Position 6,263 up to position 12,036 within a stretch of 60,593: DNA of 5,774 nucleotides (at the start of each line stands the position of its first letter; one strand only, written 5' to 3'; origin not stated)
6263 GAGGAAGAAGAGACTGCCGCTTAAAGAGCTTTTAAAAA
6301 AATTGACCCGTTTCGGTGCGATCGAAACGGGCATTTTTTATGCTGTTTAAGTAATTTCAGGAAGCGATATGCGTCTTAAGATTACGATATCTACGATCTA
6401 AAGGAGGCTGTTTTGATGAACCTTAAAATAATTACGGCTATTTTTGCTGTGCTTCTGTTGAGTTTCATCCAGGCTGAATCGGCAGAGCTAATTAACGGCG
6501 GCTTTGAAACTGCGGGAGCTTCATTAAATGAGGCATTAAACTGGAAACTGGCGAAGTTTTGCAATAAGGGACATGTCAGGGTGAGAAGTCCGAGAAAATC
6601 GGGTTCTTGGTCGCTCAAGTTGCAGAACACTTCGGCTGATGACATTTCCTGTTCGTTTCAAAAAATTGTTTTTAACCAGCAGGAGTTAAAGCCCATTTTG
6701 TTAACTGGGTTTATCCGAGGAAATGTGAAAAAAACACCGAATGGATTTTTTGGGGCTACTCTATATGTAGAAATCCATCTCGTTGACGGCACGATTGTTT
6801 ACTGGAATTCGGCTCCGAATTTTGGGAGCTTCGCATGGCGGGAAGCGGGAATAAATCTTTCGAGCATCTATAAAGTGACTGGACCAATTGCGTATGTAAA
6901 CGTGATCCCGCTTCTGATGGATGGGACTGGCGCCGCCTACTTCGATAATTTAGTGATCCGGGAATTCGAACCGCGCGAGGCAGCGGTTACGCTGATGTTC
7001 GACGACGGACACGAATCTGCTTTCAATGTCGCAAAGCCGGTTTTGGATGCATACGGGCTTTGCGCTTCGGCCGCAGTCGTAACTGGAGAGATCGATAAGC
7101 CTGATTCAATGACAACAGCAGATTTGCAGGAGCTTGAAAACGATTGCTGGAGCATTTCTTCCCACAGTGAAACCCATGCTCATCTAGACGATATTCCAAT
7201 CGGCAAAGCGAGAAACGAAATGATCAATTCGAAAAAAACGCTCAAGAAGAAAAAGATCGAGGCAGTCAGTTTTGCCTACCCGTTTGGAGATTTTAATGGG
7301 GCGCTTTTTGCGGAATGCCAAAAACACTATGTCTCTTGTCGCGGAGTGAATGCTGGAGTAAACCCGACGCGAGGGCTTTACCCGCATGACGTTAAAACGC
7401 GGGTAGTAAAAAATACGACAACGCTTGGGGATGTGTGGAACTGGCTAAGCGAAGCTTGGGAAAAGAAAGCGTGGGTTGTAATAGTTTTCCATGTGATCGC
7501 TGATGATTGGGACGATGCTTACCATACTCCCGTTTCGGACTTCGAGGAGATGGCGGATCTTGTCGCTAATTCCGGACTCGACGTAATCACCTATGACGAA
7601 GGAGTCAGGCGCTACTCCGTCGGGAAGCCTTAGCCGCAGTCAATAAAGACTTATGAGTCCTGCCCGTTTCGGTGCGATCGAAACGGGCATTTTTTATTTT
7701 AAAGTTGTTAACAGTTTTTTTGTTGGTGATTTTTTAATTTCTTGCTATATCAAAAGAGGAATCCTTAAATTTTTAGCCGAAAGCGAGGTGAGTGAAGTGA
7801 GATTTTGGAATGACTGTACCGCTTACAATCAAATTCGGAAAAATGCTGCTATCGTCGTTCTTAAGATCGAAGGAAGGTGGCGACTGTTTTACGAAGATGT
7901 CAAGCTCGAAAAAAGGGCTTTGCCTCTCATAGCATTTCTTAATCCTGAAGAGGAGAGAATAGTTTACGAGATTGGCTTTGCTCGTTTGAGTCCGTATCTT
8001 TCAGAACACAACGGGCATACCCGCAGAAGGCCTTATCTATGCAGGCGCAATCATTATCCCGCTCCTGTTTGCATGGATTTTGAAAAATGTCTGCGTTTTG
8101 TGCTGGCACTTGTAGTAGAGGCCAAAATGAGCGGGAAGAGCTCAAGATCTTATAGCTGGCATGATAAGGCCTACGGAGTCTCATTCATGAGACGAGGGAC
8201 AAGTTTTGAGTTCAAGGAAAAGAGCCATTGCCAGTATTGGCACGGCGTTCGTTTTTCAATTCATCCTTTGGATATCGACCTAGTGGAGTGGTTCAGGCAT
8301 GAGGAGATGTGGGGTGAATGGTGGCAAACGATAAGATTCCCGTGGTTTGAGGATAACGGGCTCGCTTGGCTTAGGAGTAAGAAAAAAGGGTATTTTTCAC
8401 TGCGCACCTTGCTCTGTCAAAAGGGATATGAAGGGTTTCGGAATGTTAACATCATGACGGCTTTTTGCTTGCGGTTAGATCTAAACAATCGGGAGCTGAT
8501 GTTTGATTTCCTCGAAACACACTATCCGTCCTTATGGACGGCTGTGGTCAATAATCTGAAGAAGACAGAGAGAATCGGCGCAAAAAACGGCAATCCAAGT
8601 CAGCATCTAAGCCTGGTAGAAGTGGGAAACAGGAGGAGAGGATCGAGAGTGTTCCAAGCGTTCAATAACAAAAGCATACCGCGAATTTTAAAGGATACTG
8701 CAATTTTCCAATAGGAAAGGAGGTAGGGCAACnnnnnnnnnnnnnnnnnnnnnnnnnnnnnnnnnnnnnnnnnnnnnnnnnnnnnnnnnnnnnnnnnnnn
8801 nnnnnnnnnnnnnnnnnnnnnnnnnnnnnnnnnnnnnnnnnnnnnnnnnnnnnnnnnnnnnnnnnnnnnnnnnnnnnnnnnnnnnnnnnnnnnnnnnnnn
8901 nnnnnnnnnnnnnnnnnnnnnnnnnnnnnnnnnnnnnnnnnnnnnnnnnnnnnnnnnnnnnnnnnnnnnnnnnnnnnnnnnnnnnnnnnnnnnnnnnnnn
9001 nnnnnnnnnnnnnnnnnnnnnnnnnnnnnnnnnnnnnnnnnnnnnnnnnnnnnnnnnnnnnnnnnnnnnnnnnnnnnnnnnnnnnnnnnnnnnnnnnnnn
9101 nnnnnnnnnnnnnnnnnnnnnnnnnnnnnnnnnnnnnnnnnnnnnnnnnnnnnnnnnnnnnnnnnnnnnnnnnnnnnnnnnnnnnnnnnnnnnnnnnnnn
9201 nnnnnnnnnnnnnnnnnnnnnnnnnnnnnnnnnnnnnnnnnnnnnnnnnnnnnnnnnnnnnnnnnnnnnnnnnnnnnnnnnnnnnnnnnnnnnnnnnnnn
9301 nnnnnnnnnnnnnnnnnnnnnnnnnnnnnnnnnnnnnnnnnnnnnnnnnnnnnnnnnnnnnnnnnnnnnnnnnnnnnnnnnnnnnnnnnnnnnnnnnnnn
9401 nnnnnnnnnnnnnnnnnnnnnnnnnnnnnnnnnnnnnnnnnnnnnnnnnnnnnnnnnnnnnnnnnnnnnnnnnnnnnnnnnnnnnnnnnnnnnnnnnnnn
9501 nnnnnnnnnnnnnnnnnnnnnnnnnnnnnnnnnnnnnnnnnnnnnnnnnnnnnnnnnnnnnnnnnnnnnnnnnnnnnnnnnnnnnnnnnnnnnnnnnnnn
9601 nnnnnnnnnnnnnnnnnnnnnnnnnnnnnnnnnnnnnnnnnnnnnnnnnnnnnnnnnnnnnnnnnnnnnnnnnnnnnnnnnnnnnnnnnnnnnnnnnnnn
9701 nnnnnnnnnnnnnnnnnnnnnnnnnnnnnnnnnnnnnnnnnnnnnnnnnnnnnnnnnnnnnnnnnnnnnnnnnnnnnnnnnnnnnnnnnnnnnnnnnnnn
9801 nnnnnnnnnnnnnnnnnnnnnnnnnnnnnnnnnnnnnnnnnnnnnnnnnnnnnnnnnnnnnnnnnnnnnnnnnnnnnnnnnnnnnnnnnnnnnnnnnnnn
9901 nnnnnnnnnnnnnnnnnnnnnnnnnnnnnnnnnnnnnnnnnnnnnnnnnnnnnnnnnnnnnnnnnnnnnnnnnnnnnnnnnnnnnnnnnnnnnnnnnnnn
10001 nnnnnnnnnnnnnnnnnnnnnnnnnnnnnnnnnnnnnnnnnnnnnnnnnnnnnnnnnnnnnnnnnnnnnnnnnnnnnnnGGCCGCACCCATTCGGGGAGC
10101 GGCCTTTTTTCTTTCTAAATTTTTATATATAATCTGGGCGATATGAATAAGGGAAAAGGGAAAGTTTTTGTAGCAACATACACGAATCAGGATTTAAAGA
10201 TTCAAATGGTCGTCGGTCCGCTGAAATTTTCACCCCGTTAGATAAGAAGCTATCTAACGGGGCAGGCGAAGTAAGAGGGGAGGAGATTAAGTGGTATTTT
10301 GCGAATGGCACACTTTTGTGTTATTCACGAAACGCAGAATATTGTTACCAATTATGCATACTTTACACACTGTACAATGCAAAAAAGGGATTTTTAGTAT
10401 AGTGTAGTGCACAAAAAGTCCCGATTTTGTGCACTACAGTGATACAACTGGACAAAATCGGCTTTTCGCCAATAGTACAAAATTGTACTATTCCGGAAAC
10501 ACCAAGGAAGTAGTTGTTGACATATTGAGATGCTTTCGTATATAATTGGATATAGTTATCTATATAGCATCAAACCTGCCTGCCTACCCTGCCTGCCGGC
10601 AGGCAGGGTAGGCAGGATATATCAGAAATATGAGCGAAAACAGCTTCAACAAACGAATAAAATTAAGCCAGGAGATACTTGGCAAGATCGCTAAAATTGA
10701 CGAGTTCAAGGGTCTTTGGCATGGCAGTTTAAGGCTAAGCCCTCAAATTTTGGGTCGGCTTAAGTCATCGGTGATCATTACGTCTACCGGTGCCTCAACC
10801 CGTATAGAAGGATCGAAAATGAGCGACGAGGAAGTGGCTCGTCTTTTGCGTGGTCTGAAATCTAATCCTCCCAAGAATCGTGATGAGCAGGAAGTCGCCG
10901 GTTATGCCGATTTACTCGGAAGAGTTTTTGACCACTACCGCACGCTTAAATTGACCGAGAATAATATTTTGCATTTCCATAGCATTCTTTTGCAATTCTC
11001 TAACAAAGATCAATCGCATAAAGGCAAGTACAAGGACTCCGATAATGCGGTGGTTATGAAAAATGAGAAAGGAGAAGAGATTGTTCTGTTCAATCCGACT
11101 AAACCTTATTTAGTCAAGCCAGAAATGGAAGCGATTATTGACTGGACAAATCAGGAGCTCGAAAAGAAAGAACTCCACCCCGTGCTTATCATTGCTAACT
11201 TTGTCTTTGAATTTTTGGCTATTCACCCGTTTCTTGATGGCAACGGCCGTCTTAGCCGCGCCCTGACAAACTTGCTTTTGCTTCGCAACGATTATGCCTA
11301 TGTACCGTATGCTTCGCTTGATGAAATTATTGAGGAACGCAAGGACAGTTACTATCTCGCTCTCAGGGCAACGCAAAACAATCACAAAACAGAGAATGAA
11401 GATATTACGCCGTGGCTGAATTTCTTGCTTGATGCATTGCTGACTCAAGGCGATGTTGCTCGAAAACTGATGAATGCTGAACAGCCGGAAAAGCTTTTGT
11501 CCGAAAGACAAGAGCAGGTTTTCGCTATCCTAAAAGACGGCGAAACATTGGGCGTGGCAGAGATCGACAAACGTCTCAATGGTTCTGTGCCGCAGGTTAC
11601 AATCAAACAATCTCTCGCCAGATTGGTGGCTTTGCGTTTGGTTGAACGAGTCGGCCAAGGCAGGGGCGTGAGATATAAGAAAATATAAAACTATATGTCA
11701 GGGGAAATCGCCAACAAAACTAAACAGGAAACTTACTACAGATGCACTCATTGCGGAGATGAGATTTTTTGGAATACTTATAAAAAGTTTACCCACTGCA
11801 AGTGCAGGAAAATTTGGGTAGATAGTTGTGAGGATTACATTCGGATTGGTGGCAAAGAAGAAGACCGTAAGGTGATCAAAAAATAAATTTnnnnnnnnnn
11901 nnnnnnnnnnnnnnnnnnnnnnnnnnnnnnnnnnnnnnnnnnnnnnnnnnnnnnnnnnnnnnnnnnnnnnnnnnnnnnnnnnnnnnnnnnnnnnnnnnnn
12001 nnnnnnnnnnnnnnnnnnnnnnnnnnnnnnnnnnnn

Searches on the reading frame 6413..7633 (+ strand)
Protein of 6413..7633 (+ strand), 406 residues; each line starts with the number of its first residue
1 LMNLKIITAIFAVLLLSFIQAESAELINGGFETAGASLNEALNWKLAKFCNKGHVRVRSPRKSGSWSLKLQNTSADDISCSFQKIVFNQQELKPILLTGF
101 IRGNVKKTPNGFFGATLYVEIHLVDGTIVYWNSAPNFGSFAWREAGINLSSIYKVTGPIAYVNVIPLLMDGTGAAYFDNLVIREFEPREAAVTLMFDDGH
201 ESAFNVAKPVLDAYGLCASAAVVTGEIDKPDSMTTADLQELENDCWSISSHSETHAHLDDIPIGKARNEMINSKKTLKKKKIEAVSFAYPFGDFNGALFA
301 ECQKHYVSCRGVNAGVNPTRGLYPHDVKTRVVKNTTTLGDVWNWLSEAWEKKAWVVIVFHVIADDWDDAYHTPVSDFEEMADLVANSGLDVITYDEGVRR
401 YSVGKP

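Call 89: search_protein_families(library=pfam, proteins=[window:6413-7633:+], max_evalue=0.001)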
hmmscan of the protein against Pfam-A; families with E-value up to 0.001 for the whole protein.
window:6413-7633:+ (406 aa): 1 family
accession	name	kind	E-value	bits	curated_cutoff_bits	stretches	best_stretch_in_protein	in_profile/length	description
PF01522.26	Polysacc_deac_1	-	1.7e-11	44.6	23.1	1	188-302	5-116/124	Polysaccharide deacetylase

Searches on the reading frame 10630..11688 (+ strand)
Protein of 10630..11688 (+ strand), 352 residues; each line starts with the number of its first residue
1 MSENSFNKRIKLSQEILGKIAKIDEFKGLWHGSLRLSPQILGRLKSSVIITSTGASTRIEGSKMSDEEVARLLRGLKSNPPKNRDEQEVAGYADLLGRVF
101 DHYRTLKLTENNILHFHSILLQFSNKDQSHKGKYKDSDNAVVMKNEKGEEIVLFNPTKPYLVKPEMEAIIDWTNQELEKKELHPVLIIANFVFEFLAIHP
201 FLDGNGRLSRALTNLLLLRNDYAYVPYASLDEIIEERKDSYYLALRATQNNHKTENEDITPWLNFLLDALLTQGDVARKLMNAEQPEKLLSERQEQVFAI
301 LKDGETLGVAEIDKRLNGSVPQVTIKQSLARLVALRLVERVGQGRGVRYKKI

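Call 3: search_protein_families(library=pfam, proteins=[window:10630-11688:+], max_evalue=0.01)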
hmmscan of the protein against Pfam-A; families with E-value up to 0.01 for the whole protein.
window:10630-11688:+ (352 aa): 2 families
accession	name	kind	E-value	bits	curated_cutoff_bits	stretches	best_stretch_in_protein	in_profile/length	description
PF02661.23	Fic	-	1.8e-17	64.4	24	1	108-217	2-93/93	Fic/DOC family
PF03965.22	Penicillinase_R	-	0.0014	19.4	22.6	1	290-349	1-62/115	Penicillinase repressor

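Call 4: search_protein_families(library=padloc, proteins=[window:10630-11688:+], max_evalue=0.01)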
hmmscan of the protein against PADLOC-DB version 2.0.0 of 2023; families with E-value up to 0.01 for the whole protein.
window:10630-11688:+ (352 aa): 9 families
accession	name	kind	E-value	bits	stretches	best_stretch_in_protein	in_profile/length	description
PDLC03963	SoFic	-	1.1e-40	138.1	1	46-345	54-345/361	-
PDLC04836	PDC-S04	-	4.6e-20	69.8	1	55-253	32-217/244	-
PDLC04837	PDC-S04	-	1.6e-17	61.6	1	56-252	33-212/234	-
PDLC04966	PDC-S24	-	5.4e-17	59.8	1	88-222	215-341/497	-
PDLC04840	PDC-S04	-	7.6e-15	53.2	1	50-250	13-200/227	-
PDLC04839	PDC-S04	-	9.2e-14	49.6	1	184-254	126-192/205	-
PDLC04838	PDC-S04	-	4e-06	24.8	1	162-223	104-168/209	-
PDLC04841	PDC-S04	-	0.0079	13.9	0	192-248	203-253/292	-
PDLC04963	PDC-S23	-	0.0093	13.4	0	88-222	139-266/312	-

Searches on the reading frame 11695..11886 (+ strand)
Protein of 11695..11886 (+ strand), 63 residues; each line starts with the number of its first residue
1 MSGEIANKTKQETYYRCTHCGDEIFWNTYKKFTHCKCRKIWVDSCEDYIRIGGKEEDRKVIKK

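Call 3: search_protein_families(library=pfam, proteins=[window:11695-11886:+], max_evalue=0.01)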
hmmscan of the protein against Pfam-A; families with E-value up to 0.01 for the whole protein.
window:11695-11886:+ (63 aa): 1 family
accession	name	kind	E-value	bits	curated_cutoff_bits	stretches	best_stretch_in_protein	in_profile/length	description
PF24749.2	DUF7695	-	7.2e-09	35.7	25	1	16-57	8-49/58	Domain of unknown function (DUF7695)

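Call 4: search_protein_families(library=padloc, proteins=[window:11695-11886:+], max_evalue=0.01)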
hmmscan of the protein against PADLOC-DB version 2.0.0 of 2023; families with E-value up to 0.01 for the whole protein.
window:11695-11886:+ (63 aa): 0 families
